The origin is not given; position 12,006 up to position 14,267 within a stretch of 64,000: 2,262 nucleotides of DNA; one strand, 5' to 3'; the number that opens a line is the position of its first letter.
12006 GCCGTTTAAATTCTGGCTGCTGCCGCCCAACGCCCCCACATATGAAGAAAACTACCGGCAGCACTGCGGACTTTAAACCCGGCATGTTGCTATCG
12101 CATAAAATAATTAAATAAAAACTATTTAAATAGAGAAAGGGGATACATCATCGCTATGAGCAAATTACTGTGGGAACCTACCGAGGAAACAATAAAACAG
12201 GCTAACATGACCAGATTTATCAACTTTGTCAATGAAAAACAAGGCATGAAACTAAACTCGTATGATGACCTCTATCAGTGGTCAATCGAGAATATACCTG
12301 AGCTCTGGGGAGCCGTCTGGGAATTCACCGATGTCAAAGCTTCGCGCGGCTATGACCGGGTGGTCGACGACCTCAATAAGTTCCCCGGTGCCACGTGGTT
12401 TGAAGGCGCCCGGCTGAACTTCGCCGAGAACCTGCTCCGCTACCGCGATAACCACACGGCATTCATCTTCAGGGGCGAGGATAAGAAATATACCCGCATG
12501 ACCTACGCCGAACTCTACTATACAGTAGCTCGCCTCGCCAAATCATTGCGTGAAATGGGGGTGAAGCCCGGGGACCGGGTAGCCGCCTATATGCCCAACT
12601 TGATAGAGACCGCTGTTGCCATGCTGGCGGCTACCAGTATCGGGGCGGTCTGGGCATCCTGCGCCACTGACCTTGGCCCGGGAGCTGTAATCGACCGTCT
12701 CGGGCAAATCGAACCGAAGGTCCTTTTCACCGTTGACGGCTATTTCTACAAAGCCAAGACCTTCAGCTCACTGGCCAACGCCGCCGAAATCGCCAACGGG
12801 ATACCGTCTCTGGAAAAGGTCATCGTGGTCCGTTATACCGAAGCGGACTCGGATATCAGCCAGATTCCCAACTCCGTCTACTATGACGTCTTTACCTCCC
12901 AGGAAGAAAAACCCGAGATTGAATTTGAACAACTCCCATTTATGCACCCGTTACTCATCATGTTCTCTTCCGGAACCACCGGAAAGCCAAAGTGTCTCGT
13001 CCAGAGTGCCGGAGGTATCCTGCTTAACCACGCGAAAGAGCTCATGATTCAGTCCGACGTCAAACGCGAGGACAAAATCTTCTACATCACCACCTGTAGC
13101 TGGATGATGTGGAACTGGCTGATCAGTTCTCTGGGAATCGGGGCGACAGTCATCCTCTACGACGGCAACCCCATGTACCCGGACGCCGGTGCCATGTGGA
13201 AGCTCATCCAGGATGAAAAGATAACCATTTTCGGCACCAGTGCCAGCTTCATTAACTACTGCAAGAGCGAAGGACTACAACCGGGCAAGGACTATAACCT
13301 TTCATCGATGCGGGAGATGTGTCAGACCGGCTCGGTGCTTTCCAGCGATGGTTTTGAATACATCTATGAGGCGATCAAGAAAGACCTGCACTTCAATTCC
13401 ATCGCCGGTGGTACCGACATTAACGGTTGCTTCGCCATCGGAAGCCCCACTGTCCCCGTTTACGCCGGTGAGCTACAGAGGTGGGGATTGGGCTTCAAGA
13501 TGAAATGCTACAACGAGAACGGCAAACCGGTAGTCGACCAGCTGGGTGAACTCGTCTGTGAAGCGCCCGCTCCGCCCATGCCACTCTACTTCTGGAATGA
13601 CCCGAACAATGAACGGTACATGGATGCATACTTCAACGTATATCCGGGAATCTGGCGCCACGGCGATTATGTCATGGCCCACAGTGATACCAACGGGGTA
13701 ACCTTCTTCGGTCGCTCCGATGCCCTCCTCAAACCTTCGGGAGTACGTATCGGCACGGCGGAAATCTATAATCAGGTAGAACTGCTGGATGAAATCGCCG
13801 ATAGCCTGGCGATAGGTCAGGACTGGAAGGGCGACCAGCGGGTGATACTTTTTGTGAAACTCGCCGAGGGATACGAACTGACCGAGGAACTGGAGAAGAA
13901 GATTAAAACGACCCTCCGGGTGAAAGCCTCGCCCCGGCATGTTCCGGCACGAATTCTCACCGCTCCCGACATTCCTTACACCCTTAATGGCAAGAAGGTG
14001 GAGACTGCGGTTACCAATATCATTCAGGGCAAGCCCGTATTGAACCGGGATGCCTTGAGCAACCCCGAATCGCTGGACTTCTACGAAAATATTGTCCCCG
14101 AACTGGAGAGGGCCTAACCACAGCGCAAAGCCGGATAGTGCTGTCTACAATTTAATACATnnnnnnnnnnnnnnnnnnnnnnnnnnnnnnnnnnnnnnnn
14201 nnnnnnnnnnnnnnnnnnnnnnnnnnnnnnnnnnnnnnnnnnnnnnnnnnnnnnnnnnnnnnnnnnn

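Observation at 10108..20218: Two ~2-kb inverted AprA-like paralogs bracket a 6.1-kb cassette and show a mosaic identity pattern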

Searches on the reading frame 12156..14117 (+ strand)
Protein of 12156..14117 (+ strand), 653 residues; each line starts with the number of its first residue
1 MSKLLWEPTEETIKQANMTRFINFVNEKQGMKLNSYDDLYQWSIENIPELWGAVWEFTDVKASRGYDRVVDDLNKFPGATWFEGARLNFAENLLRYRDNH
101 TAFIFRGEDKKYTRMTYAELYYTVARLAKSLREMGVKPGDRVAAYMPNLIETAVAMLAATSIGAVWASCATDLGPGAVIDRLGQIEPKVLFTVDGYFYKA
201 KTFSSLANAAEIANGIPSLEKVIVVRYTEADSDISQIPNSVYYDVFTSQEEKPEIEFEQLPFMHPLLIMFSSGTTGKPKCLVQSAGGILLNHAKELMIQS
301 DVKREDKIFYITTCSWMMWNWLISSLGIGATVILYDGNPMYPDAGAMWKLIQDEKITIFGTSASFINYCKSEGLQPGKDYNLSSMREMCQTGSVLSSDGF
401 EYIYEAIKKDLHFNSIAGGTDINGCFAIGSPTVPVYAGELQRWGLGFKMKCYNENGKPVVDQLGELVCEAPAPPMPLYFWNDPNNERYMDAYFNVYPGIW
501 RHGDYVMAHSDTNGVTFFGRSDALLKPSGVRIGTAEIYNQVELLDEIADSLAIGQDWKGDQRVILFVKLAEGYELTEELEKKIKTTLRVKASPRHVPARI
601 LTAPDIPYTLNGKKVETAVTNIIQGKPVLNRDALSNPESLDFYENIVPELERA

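Call 5: search_protein_families(library=pfam, proteins=[window:12156-14117:+], max_evalue=0.01)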
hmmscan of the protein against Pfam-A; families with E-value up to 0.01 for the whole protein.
window:12156-14117:+ (653 aa): 3 families
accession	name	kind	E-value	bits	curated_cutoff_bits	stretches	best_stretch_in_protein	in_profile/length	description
PF00501.34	AMP-binding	-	8.6e-47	160.2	29.9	1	93-411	5-313/384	AMP-binding enzyme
PF16177.11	ACAS_N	-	8.2e-11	42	27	1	36-92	1-54/55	Acetyl-coenzyme A synthetase N-terminus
PF13193.12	AMP-binding_C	-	0.0056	18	24.5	0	546-613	11-76/76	AMP-binding enzyme C-terminal domain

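Call 6: search_protein_families(library=ncbifam, proteins=[window:12156-14117:+], max_evalue=0.01)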
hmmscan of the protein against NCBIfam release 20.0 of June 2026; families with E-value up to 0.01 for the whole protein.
window:12156-14117:+ (653 aa): 82 families (the best 25 are shown)
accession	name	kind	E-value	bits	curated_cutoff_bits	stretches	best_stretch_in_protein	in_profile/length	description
NF002937.0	PRK03584.1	subfamily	8.5e-269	893.2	639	1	2-647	4-652/657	acetoacetate--CoA ligase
TIGR01217.1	ac_ac_CoA_syn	equivalog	4.4e-256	851.2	520.9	1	3-646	4-647/652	acetoacetate--CoA ligase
TIGR02188.1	Ac_CoA_lig_AcsA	equivalog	1.3e-85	288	724.95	1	32-639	3-622/629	acetate--CoA ligase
NF001208.0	PRK00174.1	subfamily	1.7e-85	287.6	657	1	13-639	6-637/649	acetate--CoA ligase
NF007815.0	PRK10524.1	equivalog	3.1e-59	201.1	955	1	34-642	2-622/629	propionate--CoA ligase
TIGR02316.1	propion_prpE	equivalog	4.4e-53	180.8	827.4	1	35-641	2-620/628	propionate--CoA ligase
NF003313.0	PRK04319.1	equivalog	4.1e-44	150.8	729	1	96-613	57-551/574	acetate--CoA ligase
NF004837.0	PRK06187.1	subfamily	5.5e-35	120.6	476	1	94-613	18-512/531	long-chain-fatty-acid--CoA ligase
NF047394.1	AcylCoAsynMbcS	equivalog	4.2e-31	108.2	850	1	87-614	12-511/525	acyl-CoA synthetase MbcS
NF004814.0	PRK06164.1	equivalog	6.2e-28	97.7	677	1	98-615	24-521/540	acyl-CoA synthetase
TIGR01733.1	AA-adenyl-dom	subfamily_domain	8e-27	94.1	317.4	1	116-549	1-406/409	amino acid adenylation domain-containing protein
TIGR03098.1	ligase_PEP_1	hypoth_equivalog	9.9e-26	90.3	592.35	2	110-360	24-256/517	acyl-CoA ligase (AMP-forming), exosortase A system-associated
TIGR02262.1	benz_CoA_lig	subfamily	3e-24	85.6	375.25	1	90-613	11-499/508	benzoate-CoA ligase family protein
NF053567.1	HBDA_AROS1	equivalog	1.3e-22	79.9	1000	1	114-616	39-512/523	3-hydroxybenzoate--CoA ligase HbdA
NF005801.1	PRK07656.1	equivalog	1.1e-21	77.1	657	1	112-417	24-309/500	FadD3 family acyl-CoA ligase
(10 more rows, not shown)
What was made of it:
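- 12156..14117 (+): Acetoacetate-CoA ligase (aacS), co-directional with c1. NCBIfam TIGR01217, 851 bits against a cutoff of 521 (call 6).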
